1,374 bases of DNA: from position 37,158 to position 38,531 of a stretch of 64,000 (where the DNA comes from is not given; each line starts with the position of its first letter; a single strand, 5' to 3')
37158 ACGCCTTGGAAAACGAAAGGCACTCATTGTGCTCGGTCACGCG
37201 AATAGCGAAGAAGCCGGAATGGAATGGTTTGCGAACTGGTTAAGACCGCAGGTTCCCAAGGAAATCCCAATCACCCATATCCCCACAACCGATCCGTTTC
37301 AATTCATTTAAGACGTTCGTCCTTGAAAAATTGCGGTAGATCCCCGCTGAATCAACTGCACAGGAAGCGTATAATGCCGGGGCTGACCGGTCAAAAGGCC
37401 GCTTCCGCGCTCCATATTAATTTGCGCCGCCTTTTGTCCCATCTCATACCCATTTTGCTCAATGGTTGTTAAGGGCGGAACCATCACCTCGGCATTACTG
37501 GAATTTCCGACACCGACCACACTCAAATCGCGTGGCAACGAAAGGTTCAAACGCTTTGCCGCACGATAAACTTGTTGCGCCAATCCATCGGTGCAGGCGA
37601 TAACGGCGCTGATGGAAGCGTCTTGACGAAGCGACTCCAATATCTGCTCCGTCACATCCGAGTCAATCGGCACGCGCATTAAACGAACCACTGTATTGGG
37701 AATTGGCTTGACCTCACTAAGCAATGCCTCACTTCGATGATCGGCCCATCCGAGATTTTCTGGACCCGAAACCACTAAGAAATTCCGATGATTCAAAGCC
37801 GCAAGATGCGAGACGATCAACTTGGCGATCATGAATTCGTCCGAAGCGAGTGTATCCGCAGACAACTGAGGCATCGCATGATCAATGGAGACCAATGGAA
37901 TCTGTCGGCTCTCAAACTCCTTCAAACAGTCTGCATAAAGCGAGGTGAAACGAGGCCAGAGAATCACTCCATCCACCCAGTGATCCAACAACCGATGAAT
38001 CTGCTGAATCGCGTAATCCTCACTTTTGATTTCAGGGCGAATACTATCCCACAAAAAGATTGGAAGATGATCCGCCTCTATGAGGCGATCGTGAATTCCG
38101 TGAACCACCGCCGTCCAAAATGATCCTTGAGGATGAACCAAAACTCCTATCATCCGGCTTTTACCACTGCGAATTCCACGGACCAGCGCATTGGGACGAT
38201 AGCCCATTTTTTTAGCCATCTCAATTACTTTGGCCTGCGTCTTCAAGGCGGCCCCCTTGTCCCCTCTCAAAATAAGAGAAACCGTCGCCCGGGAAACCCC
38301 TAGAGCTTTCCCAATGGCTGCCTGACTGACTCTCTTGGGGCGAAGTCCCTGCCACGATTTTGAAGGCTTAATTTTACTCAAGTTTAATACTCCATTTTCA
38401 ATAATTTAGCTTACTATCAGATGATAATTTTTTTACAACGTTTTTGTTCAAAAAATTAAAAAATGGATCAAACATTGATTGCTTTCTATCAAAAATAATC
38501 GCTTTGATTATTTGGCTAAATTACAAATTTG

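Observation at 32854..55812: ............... palindrome marks nearly every CAZyme transcription unit inside the island; LacI-family regulator is a candidate binder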

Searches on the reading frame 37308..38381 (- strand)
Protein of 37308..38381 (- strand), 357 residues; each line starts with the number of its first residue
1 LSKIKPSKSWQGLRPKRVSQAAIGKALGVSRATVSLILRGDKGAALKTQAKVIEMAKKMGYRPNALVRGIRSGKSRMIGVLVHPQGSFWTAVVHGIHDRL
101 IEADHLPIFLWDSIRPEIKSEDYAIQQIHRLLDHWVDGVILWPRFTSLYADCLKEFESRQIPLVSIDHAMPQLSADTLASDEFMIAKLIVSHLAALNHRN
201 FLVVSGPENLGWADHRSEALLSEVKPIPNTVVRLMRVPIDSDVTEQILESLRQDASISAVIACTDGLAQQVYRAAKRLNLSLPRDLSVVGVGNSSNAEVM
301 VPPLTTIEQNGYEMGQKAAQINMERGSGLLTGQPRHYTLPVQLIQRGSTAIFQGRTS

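Call 9: search_protein_families(library=pfam, proteins=[window:37308-38381:-])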
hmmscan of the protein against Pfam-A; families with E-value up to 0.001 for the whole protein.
window:37308-38381:- (357 aa): 4 families
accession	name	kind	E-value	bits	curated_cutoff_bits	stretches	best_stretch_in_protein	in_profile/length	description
PF13377.12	Peripla_BP_3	-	9.2e-26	91.3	26.5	1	190-349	1-167/167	Periplasmic binding protein-like domain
PF13407.12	Peripla_BP_4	-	6.1e-11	42.8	35.1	1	78-320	1-248/258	Periplasmic binding protein domain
PF00532.27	Peripla_BP_1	-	2.7e-09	37.4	22.2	1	83-323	10-258/281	Periplasmic binding proteins and sugar binding domain of LacI family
PF00356.27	LacI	-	2.2e-07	31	27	1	26-64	8-46/46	Bacterial regulatory proteins, lacI family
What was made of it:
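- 37308..38381 (-): LacI-family transcription factor gene (357 aa, TTG start as listed); proposed binder of the palindrome. Pfam LacI HTH 31 bits (cutoff 27) plus Peripla_BP_1/3/4 (call 9).
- On LacI/GalR family transcription factor (the protein at 37308-38381): PF00356, 31 bits against a cutoff of 27, residues 26-64 (call 9). PF13377, PF00532 and PF13407 (call 9).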

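Call 15: find_homologous_proteins(query=window:37308-38381:-, max_evalue=1e-20)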
Query window:37308-38381:- (357 aa): 355 proteins with E <= 1e-20 among 5877 candidates; the best 120 are listed.
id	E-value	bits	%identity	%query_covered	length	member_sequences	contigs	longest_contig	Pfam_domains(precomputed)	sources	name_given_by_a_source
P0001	6.3e-233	790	100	100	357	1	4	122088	PF13377.13,PF00532.28,PF00356.28,PF13407.13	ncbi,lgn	-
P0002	1.8e-127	443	60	94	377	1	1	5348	PF13377.13,PF00532.28,PF00356.28,PF13407.13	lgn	-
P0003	6.6e-125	435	56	96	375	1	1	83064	PF13377.13,PF00532.28,PF00356.28,PF13407.13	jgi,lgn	-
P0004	2.0e-124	433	55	96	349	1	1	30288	PF13377.13,PF00532.28,PF00356.28,PF13407.13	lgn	-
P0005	2.0e-124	433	57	95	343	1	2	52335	PF13377.13,PF00532.28,PF00356.28,PF13407.13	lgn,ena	-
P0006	9.9e-123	428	58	94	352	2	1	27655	PF13377.13,PF00532.28,PF00356.28,PF13407.13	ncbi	ncbi:MAG: LacI family DNA-binding transcriptional regulator [Candidatus Methylacidiphilales bacteriu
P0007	1.2e-121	424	54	98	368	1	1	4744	PF13377.13,PF00356.28,PF13407.13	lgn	-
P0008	1.5e-121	424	54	97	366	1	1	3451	PF13377.13,PF00532.28,PF00356.28,PF13407.13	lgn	-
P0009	3.3e-121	423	53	96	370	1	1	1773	PF13377.13,PF00356.28,PF13407.13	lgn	-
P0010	4.0e-120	419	56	94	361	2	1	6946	PF13377.13,PF00532.28,PF00356.28,PF13407.13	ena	-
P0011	5.5e-120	419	57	95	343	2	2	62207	PF13377.13,PF00532.28,PF00356.28,PF13407.13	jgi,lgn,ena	-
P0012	8.4e-120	418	56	96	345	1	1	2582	PF13377.13,PF00532.28,PF00356.28,PF13407.13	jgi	jgi:LacI family transcriptional regulator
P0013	4.7e-119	416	57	94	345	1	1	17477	PF13377.13,PF00532.28,PF00356.28,PF13407.13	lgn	-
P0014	1.1e-118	414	54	97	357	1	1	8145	PF13377.13,PF00532.28,PF00356.28,PF13407.13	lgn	-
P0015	1.9e-118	414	57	95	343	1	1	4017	PF13377.13,PF00532.28,PF00356.28,PF13407.13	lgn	-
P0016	2.4e-118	413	57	95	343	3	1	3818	PF13377.13,PF00532.28,PF00356.28,PF13407.13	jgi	jgi:LacI family transcriptional regulator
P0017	2.4e-118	413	57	96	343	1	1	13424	PF13377.13,PF00532.28,PF00356.28,PF13407.13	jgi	jgi:LacI family transcriptional regulator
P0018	8.9e-118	411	56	95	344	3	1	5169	PF13377.13,PF00532.28,PF00356.28,PF13407.13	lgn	-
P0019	3.0e-117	410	55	94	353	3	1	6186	PF13377.13,PF00532.28,PF00356.28,PF13407.13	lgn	-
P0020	1.1e-116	408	54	96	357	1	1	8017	PF13377.13,PF00532.28,PF00356.28,PF13407.13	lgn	-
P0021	1.1e-116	408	56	94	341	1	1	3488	PF13377.13,PF00532.28,PF00356.28,PF13407.13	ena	-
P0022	7.6e-116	405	56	95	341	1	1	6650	PF13377.13,PF00532.28,PF00356.28,PF13407.13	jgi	jgi:LacI family transcriptional regulator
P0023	1.8e-114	401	56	95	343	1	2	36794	PF13377.13,PF00532.28,PF00356.28,PF13407.13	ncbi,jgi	jgi:LacI family transcriptional regulator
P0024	3.6e-114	400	55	95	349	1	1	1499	PF13377.13,PF00532.28,PF00356.28,PF13407.13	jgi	jgi:LacI family transcriptional regulator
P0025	4.0e-114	399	56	95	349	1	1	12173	PF13377.13,PF00532.28,PF00356.28,PF13407.13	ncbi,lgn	ncbi:MAG: LacI family DNA-binding transcriptional regulator [Verrucomicrobiota bacterium]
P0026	5.1e-114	399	57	92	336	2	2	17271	PF13377.13,PF00532.28,PF00356.28,PF13407.13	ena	-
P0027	1.6e-113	397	55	95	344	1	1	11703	PF13377.13,PF00532.28,PF00356.28,PF13407.13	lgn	-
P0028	1.3e-110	388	53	94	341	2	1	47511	PF13377.13,PF00532.28,PF00356.28,PF13407.13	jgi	-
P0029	2.5e-110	387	55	92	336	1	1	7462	PF13377.13,PF00532.28,PF00356.28,PF13407.13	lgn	-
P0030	3.1e-110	387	53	94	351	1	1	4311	PF13377.13,PF00532.28,PF00356.28,PF13407.13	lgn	-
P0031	5.4e-110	386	53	94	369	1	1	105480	PF13377.13,PF00532.28,PF00356.28,PF13407.13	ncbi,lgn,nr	ncbi:hypothetical protein DB346_07960 [Verrucomicrobia bacterium LW23]|nr:hypothetical protein DB346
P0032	7.4e-110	385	53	94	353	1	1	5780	PF13377.13,PF00532.28,PF00356.28,PF13407.13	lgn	-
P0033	2.0e-109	384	54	94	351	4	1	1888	PF13377.13,PF00532.28,PF00356.28,PF13407.13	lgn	-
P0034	8.3e-109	382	54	94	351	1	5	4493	PF13377.13,PF00532.28,PF00356.28,PF13407.13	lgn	-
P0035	1.1e-108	382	54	94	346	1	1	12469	PF13377.13,PF00532.28,PF00356.28,PF13407.13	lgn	-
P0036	2.2e-108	381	54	95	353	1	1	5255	PF13377.13,PF00532.28,PF00356.28,PF13407.13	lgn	-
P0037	3.1e-108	380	53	94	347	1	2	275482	PF13377.13,PF00532.28,PF00356.28,PF13407.13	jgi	jgi:LacI family transcriptional regulator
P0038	3.4e-108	380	55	96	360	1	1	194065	PF13377.13,PF00532.28,PF00356.28,PF13407.13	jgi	jgi:LacI family transcriptional regulator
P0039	6.9e-108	379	53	95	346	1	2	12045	PF13377.13,PF00532.28,PF00356.28,PF13407.13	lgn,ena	-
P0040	9.8e-108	378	53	94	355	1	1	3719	PF13377.13,PF00532.28,PF00356.28,PF13407.13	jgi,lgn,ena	-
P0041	1.5e-107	378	53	94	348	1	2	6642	PF13377.13,PF00532.28,PF00356.28,PF13407.13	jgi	jgi:LacI family transcriptional regulator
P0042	2.5e-107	377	54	92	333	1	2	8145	PF13377.13,PF00532.28,PF00356.28,PF13407.13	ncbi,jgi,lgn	jgi:LacI family transcriptional regulator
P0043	2.1e-106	374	53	94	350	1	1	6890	PF13377.13,PF00532.28,PF00356.28,PF13407.13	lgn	-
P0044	7.4e-106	372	50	94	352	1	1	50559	PF13377.13,PF00532.28,PF00356.28,PF13407.13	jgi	jgi:LacI family transcriptional regulator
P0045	3.0e-105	370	52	94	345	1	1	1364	PF13377.13,PF00532.28,PF00356.28,PF13407.13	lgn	-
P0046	1.7e-104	368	52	94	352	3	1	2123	PF13377.13,PF00532.28,PF00356.28,PF13407.13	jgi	jgi:LacI family transcriptional regulator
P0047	2.4e-104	367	50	94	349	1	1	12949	PF13377.13,PF00532.28,PF00356.28,PF13407.13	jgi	jgi:LacI family transcriptional regulator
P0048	5.2e-104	366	52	94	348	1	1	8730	PF13377.13,PF00532.28,PF00356.28,PF13407.13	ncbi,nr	ncbi:MAG TPA: LacI family DNA-binding transcriptional regulator [Lacunisphaera sp.]|nr:LacI family D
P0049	9.8e-104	365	53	94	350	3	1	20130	PF13377.13,PF00532.28,PF00356.28,PF13407.13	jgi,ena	jgi:LacI family transcriptional regulator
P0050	1.2e-103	365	51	94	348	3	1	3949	PF13377.13,PF00532.28,PF00356.28,PF13407.13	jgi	jgi:LacI family transcriptional regulator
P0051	2.0e-103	364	52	95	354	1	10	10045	PF13377.13,PF00532.28,PF00356.28,PF13407.13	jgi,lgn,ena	-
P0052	2.8e-103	364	51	94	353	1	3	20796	PF13377.13,PF00532.28,PF00356.28,PF13407.13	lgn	-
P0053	4.2e-103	363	51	94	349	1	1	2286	PF13377.13,PF00532.28,PF00356.28,PF13407.13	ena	-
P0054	4.5e-103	363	53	92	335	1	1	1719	PF13377.13,PF00532.28,PF00356.28,PF13407.13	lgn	-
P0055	8.1e-103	362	51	94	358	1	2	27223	PF13377.13,PF00532.28,PF00356.28,PF13407.13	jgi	jgi:LacI family transcriptional regulator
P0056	8.5e-103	362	51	94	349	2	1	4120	PF13377.13,PF00532.28,PF00356.28,PF13407.13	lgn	-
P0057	2.4e-102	361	52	94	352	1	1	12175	PF13377.13,PF00532.28,PF00356.28,PF13407.13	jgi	jgi:LacI family transcriptional regulator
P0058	2.8e-102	361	52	94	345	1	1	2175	PF13377.13,PF00532.28,PF00356.28,PF13407.13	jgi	jgi:LacI family transcriptional regulator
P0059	5.2e-102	360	49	95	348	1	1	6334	PF13377.13,PF00532.28,PF00356.28,PF13407.13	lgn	-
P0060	2.1e-101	358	51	97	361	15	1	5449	PF13377.13,PF00532.28,PF00356.28,PF13407.13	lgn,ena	-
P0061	3.7e-101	357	51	94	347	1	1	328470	PF13377.13,PF00532.28,PF00356.28,PF13407.13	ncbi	-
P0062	2.3e-100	354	51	94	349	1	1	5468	PF13377.13,PF00532.28,PF00356.28,PF13407.13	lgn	-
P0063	1.0e-99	352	51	94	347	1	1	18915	PF13377.13,PF00532.28,PF00356.28,PF13407.13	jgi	jgi:LacI family transcriptional regulator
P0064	4.2e-99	350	50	92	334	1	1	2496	PF13377.13,PF00532.28,PF13407.13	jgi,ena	-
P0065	3.8e-98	347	48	96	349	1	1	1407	PF13377.13,PF00532.28,PF00356.28,PF13407.13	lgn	-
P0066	4.2e-94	334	48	95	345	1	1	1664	PF13377.13,PF00532.28,PF00356.28,PF13407.13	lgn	-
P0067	9.4e-91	323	51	82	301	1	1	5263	PF13377.13,PF00532.28,PF13407.13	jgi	jgi:LacI family transcriptional regulator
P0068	1.2e-90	322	48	92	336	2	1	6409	PF13377.13,PF00532.28,PF00356.28,PF13407.13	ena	-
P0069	1.0e-88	316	48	92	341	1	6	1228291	PF13377.13,PF00532.28,PF00356.28,PF13407.13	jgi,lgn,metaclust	metaclust:\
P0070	7.8e-88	313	47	94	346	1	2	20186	PF13377.13,PF00532.28,PF00356.28,PF13407.13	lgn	-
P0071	4.1e-78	281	49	76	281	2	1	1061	PF13377.13,PF00532.28,PF13407.13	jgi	jgi:LacI family transcriptional regulator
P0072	2.2e-75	272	43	94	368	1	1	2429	PF13377.13,PF00356.28,PF13407.13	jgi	jgi:LacI family transcriptional regulator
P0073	3.8e-75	271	44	94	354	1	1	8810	PF13377.13,PF00532.28,PF00356.28,PF13407.13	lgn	-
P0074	2.7e-74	269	56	64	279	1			PF00356.28,PF13407.13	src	-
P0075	1.7e-73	266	42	93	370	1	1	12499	PF13377.13,PF00532.28,PF00356.28,PF13407.13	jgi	jgi:LacI family transcriptional regulator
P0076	1.7e-73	266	42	94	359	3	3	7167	PF13377.13,PF00532.28,PF00356.28,PF13407.13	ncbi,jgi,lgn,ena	ncbi:MAG: LacI family DNA-binding transcriptional regulator [Tepidisphaeraceae bacterium]|jgi:DNA-bi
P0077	3.3e-73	265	42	94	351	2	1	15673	PF13377.13,PF00532.28,PF00356.28,PF13407.13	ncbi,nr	ncbi:MAG TPA: LacI family DNA-binding transcriptional regulator [Tepidisphaeraceae bacterium]|nr:Lac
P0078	3.5e-73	265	43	94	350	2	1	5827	PF13377.13,PF00532.28,PF00356.28,PF13407.13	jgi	-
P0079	8.9e-73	264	42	94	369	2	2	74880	PF13377.13,PF00532.28,PF00356.28,PF13407.13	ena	-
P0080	1.2e-72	263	42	94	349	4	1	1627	PF13377.13,PF00356.28,PF13407.13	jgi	jgi:DNA-binding LacI/PurR family transcriptional regulator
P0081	1.4e-72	263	41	97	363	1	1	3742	PF13377.13,PF00532.28,PF00356.28,PF13407.13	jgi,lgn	jgi:LacI family transcriptional regulator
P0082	2.8e-72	262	42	94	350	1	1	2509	PF13377.13,PF00532.28,PF00356.28,PF13407.13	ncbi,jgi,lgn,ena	jgi:LacI family transcriptional regulator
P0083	4.3e-72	261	40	96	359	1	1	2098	PF13377.13,PF00532.28,PF00356.28,PF13407.13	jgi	-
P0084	5.2e-72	261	41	94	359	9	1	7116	PF13377.13,PF00532.28,PF00356.28,PF13407.13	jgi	jgi:LacI family transcriptional regulator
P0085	9.6e-72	260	42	94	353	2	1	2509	PF13377.13,PF00532.28,PF00356.28,PF13407.13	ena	-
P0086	1.7e-71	259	40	94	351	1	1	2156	PF13377.13,PF00532.28,PF00356.28,PF13407.13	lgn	-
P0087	2.3e-71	259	41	95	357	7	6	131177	PF13377.13,PF00532.28,PF00356.28,PF13407.13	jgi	jgi:LacI family transcriptional regulator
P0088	2.9e-71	259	42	94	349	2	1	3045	PF13377.13,PF00532.28,PF00356.28,PF13407.13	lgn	-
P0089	4.1e-71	258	43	92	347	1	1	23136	PF13377.13,PF00532.28,PF00356.28,PF13407.13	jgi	jgi:LacI family transcriptional regulator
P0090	5.8e-71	258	42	94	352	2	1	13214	PF13377.13,PF00532.28,PF00356.28,PF13407.13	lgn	-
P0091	7.4e-71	257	41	94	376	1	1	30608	PF13377.13,PF00532.28,PF00356.28,PF13407.13,PF01381.29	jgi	jgi:DNA-binding LacI/PurR family transcriptional regulator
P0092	8.6e-71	257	41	94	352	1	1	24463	PF13377.13,PF00532.28,PF00356.28,PF13407.13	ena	-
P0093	1.2e-70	257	42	93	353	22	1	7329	PF13377.13,PF00532.28,PF00356.28,PF13407.13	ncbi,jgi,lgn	ncbi:MAG TPA: LacI family DNA-binding transcriptional regulator [Tepidisphaeraceae bacterium]|jgi:La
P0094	1.2e-70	257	41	94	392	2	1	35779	PF13377.13,PF00532.28,PF00356.28,PF13407.13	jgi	jgi:LacI family transcriptional regulator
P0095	1.9e-70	256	42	94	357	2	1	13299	PF13377.13,PF00532.28,PF00356.28,PF13407.13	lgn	-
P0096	2.0e-70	256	42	94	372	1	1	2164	PF13377.13,PF00532.28,PF00356.28,PF13407.13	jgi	jgi:LacI family transcriptional regulator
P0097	2.3e-70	256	41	95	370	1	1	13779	PF13377.13,PF00532.28,PF00356.28,PF13407.13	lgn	-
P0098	2.4e-70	256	42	94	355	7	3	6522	PF13377.13,PF00532.28,PF00356.28,PF13407.13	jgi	jgi:LacI family transcriptional regulator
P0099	3.1e-70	255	40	94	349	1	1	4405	PF13377.13,PF00532.28,PF00356.28,PF13407.13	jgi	jgi:LacI family transcriptional regulator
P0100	3.3e-70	255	42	93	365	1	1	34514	PF13377.13,PF00532.28,PF00356.28,PF13407.13,PF01381.29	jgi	jgi:LacI family transcriptional regulator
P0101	3.5e-70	255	41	96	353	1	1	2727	PF13377.13,PF00532.28,PF00356.28,PF13407.13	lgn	-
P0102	3.8e-70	255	41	94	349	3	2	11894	PF13377.13,PF00356.28,PF13407.13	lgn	-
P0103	4.4e-70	255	41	93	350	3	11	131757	PF13377.13,PF00532.28,PF00356.28,PF13407.13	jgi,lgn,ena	jgi:LacI family transcriptional regulator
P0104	4.6e-70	255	41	93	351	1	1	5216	PF13377.13,PF00532.28,PF00356.28,PF13407.13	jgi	jgi:LacI family transcriptional regulator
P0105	5.0e-70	255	40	93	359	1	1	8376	PF13377.13,PF00532.28,PF00356.28,PF13407.13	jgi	-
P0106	7.8e-70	254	40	94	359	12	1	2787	PF13377.13,PF00532.28,PF00356.28,PF13407.13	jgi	jgi:LacI family transcriptional regulator, galactose operon repressor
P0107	8.9e-70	254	39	93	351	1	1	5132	PF13377.13,PF00532.28,PF00356.28,PF13407.13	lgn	-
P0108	1.1e-69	253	41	94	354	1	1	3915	PF13377.13,PF00532.28,PF00356.28,PF13407.13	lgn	-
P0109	1.4e-69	253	42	94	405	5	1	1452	PF13377.13,PF00532.28,PF00356.28,PF13407.13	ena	-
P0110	2.7e-69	252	42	93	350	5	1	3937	PF13377.13,PF00532.28,PF00356.28,PF13407.13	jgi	-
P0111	8.9e-69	250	41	93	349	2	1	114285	PF13377.13,PF00532.28,PF00356.28,PF13407.13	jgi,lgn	jgi:DNA-binding LacI/PurR family transcriptional regulator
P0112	1.4e-68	250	40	94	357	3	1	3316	PF13377.13,PF00532.28,PF00356.28,PF13407.13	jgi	jgi:LacI family transcriptional regulator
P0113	1.9e-68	249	40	93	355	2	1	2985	PF13377.13,PF00532.28,PF00356.28,PF13407.13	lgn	-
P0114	2.3e-68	249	39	94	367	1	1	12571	PF13377.13,PF00532.28,PF00356.28,PF13407.13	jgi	-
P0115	3.0e-68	249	40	94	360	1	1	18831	PF13377.13,PF00356.28,PF13407.13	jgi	jgi:LacI family transcriptional regulator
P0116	3.2e-68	249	40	93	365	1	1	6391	PF13377.13,PF00532.28,PF00356.28,PF13407.13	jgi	jgi:LacI family transcriptional regulator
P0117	3.4e-68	248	39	94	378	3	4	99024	PF13377.13,PF00532.28,PF00356.28,PF13407.13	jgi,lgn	-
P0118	3.7e-68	248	39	93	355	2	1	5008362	PF13377.13,PF00532.28,PF00356.28,PF13407.13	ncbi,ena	-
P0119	4.6e-68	248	41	95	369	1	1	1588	PF13377.13,PF00532.28,PF00356.28,PF13407.13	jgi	jgi:LacI family transcriptional regulator, galactose operon repressor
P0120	5.1e-68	248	40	93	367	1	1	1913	PF13377.13,PF00532.28,PF00356.28,PF13407.13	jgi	jgi:LacI family transcriptional regulator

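Call 18: find_related_loci(query=A1, collection=genome_contigs, flank=10000)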
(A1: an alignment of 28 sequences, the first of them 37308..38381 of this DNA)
Query A1 (357 aa) in genome_contigs; peptide patterns used: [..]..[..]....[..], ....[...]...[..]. (x = any residue, [..] = any of these).
72 stretches matched a pattern; 31 encode a relative of the query (tblastn E <= 1e-3); 31 distinct loci.
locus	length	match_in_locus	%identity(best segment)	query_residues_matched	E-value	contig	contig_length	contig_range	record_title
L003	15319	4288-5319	58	14-350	1e-130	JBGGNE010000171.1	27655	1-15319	MAG: Candidatus Methylacidiphilales bacterium isolate bin.034 k141_1836061, whole genome shotgun sequence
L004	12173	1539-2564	56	13-350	1e-123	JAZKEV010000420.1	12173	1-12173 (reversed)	MAG: Verrucomicrobiota bacterium isolate DC_HB_02_SPN181219-bin050 DCHB02SPN_B050_0_000000000420, whole genome shotgun s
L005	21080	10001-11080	53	14-350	5e-119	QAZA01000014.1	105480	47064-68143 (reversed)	Verrucomicrobia bacterium LW23 LW23_contig_21, whole genome shotgun sequence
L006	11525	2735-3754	56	11-350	1e-123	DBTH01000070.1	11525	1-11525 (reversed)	MAG TPA_asm: Candidatus Methylacidiphilaceae bacterium UBA1321 UBA1321_contig_44028, whole genome shotgun sequence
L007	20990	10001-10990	41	20-349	4e-77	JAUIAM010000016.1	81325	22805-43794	MAG: Verrucomicrobiia bacterium isolate 5_bin.45 NODE_430_length_81325_cov_1.710756, whole genome shotgun sequence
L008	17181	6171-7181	41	23-350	8e-67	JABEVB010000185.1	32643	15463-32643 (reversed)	MAG: Phycisphaerales bacterium isolate MAG 19 k99_506938, whole genome shotgun sequence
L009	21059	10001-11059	38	8-351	4e-62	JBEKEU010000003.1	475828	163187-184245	MAG: Sedimentisphaerales bacterium isolate SPRUCE 213 SPRUCE_213_3, whole genome shotgun sequence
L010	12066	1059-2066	37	23-350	2e-61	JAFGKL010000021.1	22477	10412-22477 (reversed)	MAG: Sedimentisphaerales bacterium isolate Zod_Metabat.331 k87_832822, whole genome shotgun sequence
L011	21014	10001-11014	38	23-351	7e-61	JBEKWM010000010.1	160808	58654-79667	MAG: Sedimentisphaerales bacterium isolate SPRUCE 628 SPRUCE_628_10, whole genome shotgun sequence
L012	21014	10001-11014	39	23-351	4e-61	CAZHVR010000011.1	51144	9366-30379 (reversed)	MAG TPA_asm: uncultured Pirellulales bacterium isolate SRP214966_co1_443 genome assembly, contig: NODE_819_length_51144_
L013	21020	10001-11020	57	11-350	1e-127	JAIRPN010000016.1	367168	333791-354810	MAG: Verrucomicrobiales bacterium isolate Cf509_bin41 k119_1973079, whole genome shotgun sequence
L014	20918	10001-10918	26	18-324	3e-23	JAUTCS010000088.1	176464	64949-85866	MAG: Verrucomicrobiota bacterium JB024 k141_289471, whole genome shotgun sequence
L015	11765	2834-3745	25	18-316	8e-12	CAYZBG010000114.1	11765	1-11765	MAG TPA_asm: uncultured Opitutus sp. isolate binchicken_co311_38 genome assembly, contig: NODE_9007_length_11765_cov_10.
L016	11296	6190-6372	41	16-76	5e-9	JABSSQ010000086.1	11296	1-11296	MAG: Verrucomicrobiales bacterium isolate DT_116 DT-Verrucomicrobiales-1_scaffold_86, whole genome shotgun sequence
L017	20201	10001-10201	41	4-72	1e-8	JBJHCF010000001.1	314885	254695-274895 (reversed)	MAG: Opitutia bacterium isolate SF2967_J5348.metabat2_refined.028 NODE_22_length_314885_cov_2.370294, whole genome shotg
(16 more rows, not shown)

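Call 22: find_related_loci(query=A1, collection=metagenome_contigs, flank=8000)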
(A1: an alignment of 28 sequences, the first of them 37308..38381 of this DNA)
Query A1 (357 aa) in metagenome_contigs; peptide patterns used: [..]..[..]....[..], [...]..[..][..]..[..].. (x = any residue, [..] = any of these).
163 stretches matched a pattern; 98 encode a relative of the query (tblastn E <= 1e-3); the best 80 are kept; 80 distinct loci.
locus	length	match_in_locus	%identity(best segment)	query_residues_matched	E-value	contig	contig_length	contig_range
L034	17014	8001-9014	57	14-351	3e-128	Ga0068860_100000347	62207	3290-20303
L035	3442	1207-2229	53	14-350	1e-117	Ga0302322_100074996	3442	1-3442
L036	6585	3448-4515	51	5-350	7e-114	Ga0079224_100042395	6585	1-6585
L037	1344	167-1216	51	13-357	1e-122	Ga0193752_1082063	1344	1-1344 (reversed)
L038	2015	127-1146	53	14-349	4e-119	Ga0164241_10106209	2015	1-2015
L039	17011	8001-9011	49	15-350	1e-98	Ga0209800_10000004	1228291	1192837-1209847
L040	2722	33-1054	53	14-349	1e-97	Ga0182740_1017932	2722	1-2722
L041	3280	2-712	48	117-349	2e-63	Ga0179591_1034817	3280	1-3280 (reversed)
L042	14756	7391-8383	33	23-350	7e-44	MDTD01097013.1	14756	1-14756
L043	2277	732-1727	31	18-349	5e-40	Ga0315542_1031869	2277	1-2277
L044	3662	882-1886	29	13-349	1e-38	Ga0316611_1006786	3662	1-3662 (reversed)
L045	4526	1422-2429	28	13-349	3e-35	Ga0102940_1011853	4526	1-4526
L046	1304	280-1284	29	13-348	1e-35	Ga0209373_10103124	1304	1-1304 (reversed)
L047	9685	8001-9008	28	13-349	3e-34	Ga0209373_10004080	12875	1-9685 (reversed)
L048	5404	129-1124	29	17-349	2e-34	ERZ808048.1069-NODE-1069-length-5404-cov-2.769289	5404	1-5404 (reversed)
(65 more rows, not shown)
